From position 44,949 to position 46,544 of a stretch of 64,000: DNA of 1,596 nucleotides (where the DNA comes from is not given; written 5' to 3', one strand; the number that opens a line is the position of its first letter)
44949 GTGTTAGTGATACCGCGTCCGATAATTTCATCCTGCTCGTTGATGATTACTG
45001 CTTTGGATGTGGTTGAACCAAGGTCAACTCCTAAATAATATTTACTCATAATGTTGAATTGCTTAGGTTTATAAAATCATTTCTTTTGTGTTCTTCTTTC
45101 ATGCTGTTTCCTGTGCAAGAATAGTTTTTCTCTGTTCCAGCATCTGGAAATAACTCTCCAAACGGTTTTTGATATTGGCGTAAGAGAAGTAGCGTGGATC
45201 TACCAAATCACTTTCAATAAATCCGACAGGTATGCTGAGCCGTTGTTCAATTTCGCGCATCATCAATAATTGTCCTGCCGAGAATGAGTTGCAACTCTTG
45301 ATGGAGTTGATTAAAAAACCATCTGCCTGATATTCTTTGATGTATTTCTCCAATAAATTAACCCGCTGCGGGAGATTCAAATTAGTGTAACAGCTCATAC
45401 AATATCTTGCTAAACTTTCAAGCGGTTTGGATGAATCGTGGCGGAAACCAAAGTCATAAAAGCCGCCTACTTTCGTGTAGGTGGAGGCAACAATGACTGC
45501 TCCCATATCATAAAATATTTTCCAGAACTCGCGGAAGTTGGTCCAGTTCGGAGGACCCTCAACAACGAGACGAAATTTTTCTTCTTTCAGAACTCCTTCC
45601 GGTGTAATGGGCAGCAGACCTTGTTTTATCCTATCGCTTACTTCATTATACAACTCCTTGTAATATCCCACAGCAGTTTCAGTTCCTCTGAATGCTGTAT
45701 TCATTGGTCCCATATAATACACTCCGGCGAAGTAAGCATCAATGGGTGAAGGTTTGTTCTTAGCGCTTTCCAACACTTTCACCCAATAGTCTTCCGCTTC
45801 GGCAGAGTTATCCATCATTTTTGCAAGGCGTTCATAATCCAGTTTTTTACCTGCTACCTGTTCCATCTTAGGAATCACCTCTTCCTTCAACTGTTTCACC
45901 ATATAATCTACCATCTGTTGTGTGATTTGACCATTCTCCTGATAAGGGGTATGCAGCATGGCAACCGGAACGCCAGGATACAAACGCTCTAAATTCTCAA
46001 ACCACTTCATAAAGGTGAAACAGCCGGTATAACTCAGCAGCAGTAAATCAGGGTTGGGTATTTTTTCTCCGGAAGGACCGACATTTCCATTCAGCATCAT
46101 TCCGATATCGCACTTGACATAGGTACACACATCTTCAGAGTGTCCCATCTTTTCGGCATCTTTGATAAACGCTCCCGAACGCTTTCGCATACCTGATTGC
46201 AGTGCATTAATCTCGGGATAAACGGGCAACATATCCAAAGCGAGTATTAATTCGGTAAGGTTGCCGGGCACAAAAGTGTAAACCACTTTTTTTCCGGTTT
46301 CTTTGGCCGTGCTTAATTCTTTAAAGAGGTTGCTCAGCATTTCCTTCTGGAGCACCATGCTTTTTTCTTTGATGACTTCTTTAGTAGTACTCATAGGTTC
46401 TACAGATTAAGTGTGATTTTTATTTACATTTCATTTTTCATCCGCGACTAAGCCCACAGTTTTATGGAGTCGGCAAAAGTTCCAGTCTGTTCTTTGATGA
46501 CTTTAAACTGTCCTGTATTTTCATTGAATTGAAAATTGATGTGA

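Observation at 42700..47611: Class I (ATP-dependent) benzoyl-CoA reductase genes in bcrCBAD order in a Bacteroidota context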

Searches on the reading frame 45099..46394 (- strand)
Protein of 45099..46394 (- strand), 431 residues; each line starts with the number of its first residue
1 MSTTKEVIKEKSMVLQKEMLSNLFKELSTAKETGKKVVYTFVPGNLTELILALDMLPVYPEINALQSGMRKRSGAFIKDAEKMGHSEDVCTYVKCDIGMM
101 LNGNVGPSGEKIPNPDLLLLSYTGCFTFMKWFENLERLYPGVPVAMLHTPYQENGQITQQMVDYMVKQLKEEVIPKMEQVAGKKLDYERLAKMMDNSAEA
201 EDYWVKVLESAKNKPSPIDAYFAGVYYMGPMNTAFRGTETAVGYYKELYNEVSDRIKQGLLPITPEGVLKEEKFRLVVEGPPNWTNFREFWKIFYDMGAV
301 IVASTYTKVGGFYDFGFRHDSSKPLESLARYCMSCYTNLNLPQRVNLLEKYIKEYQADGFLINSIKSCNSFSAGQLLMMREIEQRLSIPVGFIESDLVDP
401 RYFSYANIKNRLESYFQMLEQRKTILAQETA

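Call 3: search_protein_families(library=pfam, proteins=[window:45099-46394:-])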
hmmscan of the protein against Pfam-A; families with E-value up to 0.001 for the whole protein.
window:45099-46394:- (431 aa): 1 family
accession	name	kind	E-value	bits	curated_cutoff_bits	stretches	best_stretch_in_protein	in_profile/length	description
PF06050.19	HGD-D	-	3.6e-67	227.8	28.4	1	47-419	6-342/342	2-hydroxyglutaryl-CoA dehydratase, D-component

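Call 4: search_protein_families(library=ncbifam, proteins=[window:45099-46394:-])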
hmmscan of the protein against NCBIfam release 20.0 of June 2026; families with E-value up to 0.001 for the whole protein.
window:45099-46394:- (431 aa): 4 families
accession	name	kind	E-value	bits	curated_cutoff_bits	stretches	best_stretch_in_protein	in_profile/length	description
TIGR02260.1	benz_CoA_red_B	equivalog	1.9e-207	688.9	486.55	1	6-419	1-413/413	benzoyl-CoA reductase subunit B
NF052455.1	HyiscapDhHadB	equivalog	9.6e-58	195.7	750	1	9-423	1-398/398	(R)-2-hydroxyisocaproyl-CoA dehydratase subunit alpha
TIGR03191.1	benz_CoA_bzdO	equivalog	9.1e-27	94.3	448.6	1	65-308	63-293/430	benzoyl-CoA reductase, bzd-type, subunit O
NF040772.1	double_cubane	equivalog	7.6e-21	74.5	350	1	18-418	3-371/372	double-cubane-cluster-containing anaerobic reductase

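Call 10: search_solved_structures(query=window:45099-46394:-, max_evalue=0.001)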
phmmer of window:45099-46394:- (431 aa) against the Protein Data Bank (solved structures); distinct sequences matched with E-value up to 0.001: 5.
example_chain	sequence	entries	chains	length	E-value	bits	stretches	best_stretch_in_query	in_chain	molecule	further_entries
9g87_A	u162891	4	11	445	5.4e-57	196.8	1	21-423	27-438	3-methylbenzoyl-CoA reductase beta subunit MbdO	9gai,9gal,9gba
3o3m_A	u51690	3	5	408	1.2e-41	146.2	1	10-425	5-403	alpha subunit 2-hydroxyisocaproyl-CoA dehydratase | alpha-subunit 2-hydroxyisocaproyl-CoA dehydratase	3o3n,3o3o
8s02_A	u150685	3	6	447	5.9e-24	87.9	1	68-308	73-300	BzdO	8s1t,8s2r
7yyl_C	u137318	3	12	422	2.2e-05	26.8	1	174-419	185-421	Dehydratase family protein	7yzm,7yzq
6eno_A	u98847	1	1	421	3.6e-05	26.1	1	174-419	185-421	Dehydratase family protein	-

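Call 13: find_homologous_proteins(query=window:45099-46394:-, max_evalue=1e-30)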
Query window:45099-46394:- (431 aa): 7012 proteins with E <= 1e-30 among 8000 candidates; the best 120 are listed.
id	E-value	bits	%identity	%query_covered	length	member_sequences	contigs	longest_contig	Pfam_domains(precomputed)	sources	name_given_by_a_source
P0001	5.0e-291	983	100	100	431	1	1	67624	PF06050.20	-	-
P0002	2.0e-275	931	93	100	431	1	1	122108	PF06050.20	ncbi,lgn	-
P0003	4.0e-275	930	93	100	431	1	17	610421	PF06050.20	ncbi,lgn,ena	-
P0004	4.4e-275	930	93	100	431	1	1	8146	PF06050.20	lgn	-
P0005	4.5e-260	881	87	100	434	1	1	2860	PF06050.20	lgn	-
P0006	2.3e-255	865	86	100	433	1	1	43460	PF06050.20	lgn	-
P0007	4.2e-255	864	86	99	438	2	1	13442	PF06050.20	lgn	-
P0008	1.3e-254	863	85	100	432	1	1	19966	PF06050.20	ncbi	-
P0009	7.9e-253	857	86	100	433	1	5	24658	PF06050.20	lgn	-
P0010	3.8e-252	854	85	100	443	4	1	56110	PF06050.20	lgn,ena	-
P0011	5.4e-252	854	86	100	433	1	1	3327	PF06050.20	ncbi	-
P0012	2.1e-251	852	84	100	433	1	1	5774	PF06050.20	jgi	jgi:benzoyl-CoA reductase subunit B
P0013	3.3e-251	851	84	100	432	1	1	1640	PF06050.20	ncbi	-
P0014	1.2e-250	850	84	100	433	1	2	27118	PF06050.20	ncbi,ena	-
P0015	3.6e-250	848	84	100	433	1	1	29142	PF06050.20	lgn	-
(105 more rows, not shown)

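Call 15: find_related_loci(query=window:45099-46394:-, collection=genome_contigs, flank=10000)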
Query window:45099-46394:- (431 aa) in genome_contigs; peptide patterns used: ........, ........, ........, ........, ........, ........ (x = any residue, [..] = any of these).
598 stretches matched a pattern (row limit reached: there are more); 591 encode a relative of the query (tblastn E <= 1e-3); the best 80 are kept; 80 distinct loci.
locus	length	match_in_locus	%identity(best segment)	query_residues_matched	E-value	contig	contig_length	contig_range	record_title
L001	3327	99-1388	86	1-430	0e+0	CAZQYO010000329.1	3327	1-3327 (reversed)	MAG TPA_asm: uncultured Chitinophaga sp. isolate SRP263991_co5_204 genome assembly, contig: NODE_59525_length_3327_cov_3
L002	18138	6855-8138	85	1-428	0e+0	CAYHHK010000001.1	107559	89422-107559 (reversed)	MAG TPA_asm: uncultured Flavobacteriales bacterium isolate ERP119702_co1_282 genome assembly, contig: NODE_102_length_10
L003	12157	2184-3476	83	1-431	0e+0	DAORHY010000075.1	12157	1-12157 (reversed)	MAG TPA_asm: Bacteroidia bacterium isolate AMR_MDS_5592 NODE_891_length_12157_cov_6.329945, whole genome shotgun sequenc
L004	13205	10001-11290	83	1-430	0e+0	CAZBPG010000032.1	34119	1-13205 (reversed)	MAG TPA_asm: uncultured Chitinophaga sp. isolate binchicken_co16_317 genome assembly, contig: NODE_2107_length_34119_cov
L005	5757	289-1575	83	1-429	0e+0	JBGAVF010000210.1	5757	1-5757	MAG: Bacteroidia bacterium isolate MAG_MBR_H10.30 MBRH10-30_opera_contig_36068, whole genome shotgun sequence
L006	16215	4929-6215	86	1-429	0e+0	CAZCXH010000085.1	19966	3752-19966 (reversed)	MAG TPA_asm: uncultured Chitinophagaceae bacterium isolate SRP173033_co3_70 genome assembly, contig: NODE_3180_length_19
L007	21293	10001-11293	82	1-431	0e+0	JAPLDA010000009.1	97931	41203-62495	MAG: Bacteroidetes bacterium isolate LacPavin_0818_WC45_MAG_44_19 LacPavin_0818_WC45_scaffold_347085, whole genome shotg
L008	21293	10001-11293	80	1-431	0e+0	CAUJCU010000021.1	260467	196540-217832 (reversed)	MAG: Bacteroidota bacterium isolate KLAP123 genome assembly, contig: KLAP123_748285, whole genome shotgun sequence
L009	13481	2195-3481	83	1-429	0e+0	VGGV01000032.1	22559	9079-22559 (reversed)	MAG: Bacteroidetes bacterium isolate K_Offshore_80m_m1_206 K_Offshore_80m_m1_206_Ga0194132_10004833, whole genome shotgu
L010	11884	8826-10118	81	1-431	0e+0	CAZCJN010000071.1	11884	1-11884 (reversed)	MAG TPA_asm: uncultured Bacteroidia bacterium isolate binchicken_co396_338 genome assembly, contig: NODE_7077_length_118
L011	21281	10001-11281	82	4-430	0e+0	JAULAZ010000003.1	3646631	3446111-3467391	MAG: Chitinophagaceae bacterium isolate MAG.10 contig_388, whole genome shotgun sequence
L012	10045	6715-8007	81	1-431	0e+0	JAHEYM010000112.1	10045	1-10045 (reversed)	MAG: Bacteroidetes bacterium isolate nzgw128 NODE_16993_length_10046_cov_2.834358, whole genome shotgun sequence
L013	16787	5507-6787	82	4-430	0e+0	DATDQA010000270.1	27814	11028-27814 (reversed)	MAG TPA_asm: Saprospiraceae bacterium isolate SMAG_U7935 k141_967066, whole genome shotgun sequence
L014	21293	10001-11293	81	1-431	0e+0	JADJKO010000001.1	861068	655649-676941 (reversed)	MAG: Flavobacteriales bacterium isolate EsbE_18-Q3-R3-47_BATAC.451 tig00000790-10-8595540, whole genome shotgun sequence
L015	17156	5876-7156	82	5-431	0e+0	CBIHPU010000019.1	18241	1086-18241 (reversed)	MAG TPA_asm: uncultured bacterium isolate SRR18156185_binner23_Refined_7 genome assembly, contig: ERZ27336837.329, whole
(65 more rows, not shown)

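Call 19: find_encoding_contigs(protein=P0003, flank=10000, max_places=4)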
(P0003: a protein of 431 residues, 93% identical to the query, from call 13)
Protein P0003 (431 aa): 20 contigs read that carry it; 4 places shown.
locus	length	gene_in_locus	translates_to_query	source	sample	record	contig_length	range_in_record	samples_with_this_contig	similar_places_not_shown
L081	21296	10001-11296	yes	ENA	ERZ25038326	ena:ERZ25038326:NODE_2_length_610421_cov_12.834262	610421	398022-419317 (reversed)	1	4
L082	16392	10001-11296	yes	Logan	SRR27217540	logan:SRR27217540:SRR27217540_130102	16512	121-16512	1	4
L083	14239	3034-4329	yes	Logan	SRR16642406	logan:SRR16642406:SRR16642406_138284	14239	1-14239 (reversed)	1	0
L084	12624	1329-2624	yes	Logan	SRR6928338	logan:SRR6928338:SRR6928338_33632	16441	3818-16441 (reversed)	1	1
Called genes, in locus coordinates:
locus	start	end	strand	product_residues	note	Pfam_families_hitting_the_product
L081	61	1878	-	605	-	-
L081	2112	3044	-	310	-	PF00941:FAD_binding_5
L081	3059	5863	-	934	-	PF00111:Fer2 (weak), PF01799:Fer2_2, PF01315:Ald_Xan_dh_C, PF02738:MoCoBD_1, PF20256:MoCoBD_2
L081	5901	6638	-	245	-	PF00106:adh_short, PF01370:Epimerase (weak), PF08659:KR, PF13561:adh_short_C2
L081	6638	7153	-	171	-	PF01814:Hemerythrin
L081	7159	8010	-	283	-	PF02625:XdhC_CoxI, PF13478:XdhC_C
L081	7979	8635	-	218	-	PF12804:NTP_transf_3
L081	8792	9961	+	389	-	PF06050:HGD-D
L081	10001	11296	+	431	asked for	PF06050:HGD-D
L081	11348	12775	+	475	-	PF00370:FGGY_N (faint), PF01869:BcrAD_BadFG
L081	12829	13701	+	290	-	PF01869:BcrAD_BadFG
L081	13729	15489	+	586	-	PF00501:AMP-binding, PF23562:AMP-binding_C_3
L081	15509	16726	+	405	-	PF06050:HGD-D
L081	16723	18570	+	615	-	PF02558:ApbA, PF02826:2-Hacid_dh_C (weak), PF03446:NAD_binding_2 (weak), PF03807:F420_oxidored (weak), PF08546:ApbA_C, PF01869:BcrAD_BadFG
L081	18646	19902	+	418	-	PF00108:Thiolase_N, PF02803:Thiolase_C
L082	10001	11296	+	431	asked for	PF06050:HGD-D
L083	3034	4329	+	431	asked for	PF06050:HGD-D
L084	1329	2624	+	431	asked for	PF06050:HGD-D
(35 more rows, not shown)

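Call 29: search_solved_structures(query=window:45099-46394:-, max_evalue=1e-10, show_alignments=3)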
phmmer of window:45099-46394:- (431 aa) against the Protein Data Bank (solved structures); distinct sequences matched with E-value up to 1e-10: 3.
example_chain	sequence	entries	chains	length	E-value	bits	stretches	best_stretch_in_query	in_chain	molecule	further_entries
9g87_A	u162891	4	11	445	5.4e-57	196.8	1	21-423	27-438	3-methylbenzoyl-CoA reductase beta subunit MbdO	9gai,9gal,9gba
3o3m_A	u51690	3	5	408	1.2e-41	146.2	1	10-425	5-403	alpha subunit 2-hydroxyisocaproyl-CoA dehydratase | alpha-subunit 2-hydroxyisocaproyl-CoA dehydratase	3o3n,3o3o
8s02_A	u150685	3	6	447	5.9e-24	87.9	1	68-308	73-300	BzdO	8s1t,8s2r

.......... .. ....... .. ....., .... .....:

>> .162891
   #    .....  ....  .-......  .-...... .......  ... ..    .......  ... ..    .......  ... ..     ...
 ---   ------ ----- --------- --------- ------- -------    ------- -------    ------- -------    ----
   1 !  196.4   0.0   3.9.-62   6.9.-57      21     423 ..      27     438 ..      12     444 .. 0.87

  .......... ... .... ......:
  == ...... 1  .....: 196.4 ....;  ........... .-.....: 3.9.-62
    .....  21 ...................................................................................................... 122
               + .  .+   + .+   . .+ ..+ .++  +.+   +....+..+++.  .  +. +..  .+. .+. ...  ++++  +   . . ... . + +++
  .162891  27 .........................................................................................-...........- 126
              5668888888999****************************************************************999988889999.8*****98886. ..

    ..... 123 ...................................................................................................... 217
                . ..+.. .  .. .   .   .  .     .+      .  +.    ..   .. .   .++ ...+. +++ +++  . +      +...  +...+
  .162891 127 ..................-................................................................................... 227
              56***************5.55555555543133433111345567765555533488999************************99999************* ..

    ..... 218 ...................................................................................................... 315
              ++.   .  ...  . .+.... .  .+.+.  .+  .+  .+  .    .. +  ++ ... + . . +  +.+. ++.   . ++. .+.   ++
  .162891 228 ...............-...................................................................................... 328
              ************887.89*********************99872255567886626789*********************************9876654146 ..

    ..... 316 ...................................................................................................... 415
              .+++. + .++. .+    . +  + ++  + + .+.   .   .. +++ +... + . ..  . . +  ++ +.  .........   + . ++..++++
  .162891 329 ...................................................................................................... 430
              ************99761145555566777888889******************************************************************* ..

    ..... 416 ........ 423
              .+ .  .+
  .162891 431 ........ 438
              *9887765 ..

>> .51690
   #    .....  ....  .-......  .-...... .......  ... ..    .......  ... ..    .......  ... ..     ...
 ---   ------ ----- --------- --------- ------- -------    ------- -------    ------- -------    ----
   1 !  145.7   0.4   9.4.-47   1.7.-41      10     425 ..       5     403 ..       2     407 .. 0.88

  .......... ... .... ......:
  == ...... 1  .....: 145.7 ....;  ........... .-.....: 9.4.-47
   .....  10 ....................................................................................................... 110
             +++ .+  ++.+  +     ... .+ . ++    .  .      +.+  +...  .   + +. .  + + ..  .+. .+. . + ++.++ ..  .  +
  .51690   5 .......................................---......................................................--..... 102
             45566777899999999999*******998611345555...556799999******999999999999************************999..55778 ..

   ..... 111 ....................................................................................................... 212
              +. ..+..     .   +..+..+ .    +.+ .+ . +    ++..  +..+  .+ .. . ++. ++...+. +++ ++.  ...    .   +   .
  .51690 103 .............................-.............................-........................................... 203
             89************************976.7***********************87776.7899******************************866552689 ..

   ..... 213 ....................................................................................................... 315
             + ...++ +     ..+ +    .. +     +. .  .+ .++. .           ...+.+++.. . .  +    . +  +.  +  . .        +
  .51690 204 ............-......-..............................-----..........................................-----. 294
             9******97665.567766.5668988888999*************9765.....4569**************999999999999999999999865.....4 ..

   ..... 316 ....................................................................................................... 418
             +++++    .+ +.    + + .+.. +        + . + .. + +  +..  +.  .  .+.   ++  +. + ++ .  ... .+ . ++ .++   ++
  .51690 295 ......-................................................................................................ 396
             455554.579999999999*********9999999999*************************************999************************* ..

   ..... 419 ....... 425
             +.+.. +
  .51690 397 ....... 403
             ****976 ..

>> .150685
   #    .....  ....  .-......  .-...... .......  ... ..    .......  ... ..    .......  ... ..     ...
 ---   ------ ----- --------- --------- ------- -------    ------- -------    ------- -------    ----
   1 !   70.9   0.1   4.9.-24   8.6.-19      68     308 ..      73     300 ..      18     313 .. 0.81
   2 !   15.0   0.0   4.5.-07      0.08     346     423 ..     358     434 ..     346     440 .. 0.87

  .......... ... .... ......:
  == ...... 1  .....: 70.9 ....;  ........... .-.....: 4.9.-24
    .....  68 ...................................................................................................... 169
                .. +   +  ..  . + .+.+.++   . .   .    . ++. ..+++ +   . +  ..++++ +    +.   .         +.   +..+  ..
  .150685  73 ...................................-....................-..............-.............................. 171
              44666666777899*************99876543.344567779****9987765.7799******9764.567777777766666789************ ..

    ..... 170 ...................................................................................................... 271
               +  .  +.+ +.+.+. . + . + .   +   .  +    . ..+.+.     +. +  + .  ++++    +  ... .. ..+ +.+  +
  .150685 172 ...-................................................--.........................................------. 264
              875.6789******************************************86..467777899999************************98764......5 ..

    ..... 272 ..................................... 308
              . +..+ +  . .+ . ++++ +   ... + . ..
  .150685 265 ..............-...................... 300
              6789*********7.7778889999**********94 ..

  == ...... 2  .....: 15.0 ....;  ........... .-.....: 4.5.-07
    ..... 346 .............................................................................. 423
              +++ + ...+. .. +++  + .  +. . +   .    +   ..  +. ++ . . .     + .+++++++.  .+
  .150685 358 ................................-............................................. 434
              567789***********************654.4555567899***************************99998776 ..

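Call 37: search_dna_similar(query=window:45099-46394:-, collection=plasmids, mode=protein, max_evalue=1e-20, max_rows=20)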
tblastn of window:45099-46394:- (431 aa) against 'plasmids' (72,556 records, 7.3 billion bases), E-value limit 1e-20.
Records with a match: 7; places in all: 9; records where one place covers at least 80% of the query: 7.
Best place of each record, by identity: <60% 7.
By first word of the organism name: Proteus 2; Rhizobium 1; Azoarcus 1; Rhodobacteraceae 1; Fusobacterium 1; Rhodococcus 1.
By predicted mobility (MOB-suite, as given by PLSDB): mobilizable 3; non-mobilizable 3; conjugative 1.
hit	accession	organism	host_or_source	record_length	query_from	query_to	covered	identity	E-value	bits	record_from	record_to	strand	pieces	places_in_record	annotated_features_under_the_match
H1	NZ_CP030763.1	Rhizobium leguminosarum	Genomic DNA from Bacterial pure culture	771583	1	424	98%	25.4%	1e-21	105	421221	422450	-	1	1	2-hydroxyacyl-CoA dehydratase family protein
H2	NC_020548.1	Azoarcus sp. KH32C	-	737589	4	424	98%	24.5%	1e-37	153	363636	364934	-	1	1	2-hydroxyacyl-CoA dehydratase family protein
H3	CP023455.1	Rhodobacteraceae bacterium QY30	whole organism,paddy soil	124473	5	431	99%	23.5%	2e-34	143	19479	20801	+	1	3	record has no annotation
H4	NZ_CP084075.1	Fusobacterium vincentii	-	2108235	48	423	87%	26.6%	2e-35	146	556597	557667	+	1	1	none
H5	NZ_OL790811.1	Proteus mirabilis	-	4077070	15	424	95%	24.3%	1e-26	120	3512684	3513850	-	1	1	none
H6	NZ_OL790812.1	Proteus mirabilis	-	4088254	15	424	95%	24.3%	1e-26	120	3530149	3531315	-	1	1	none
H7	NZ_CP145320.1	Rhodococcus ruber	-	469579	12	423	96%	22.2%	1e-24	114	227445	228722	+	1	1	2-hydroxyacyl-CoA dehydratase family protein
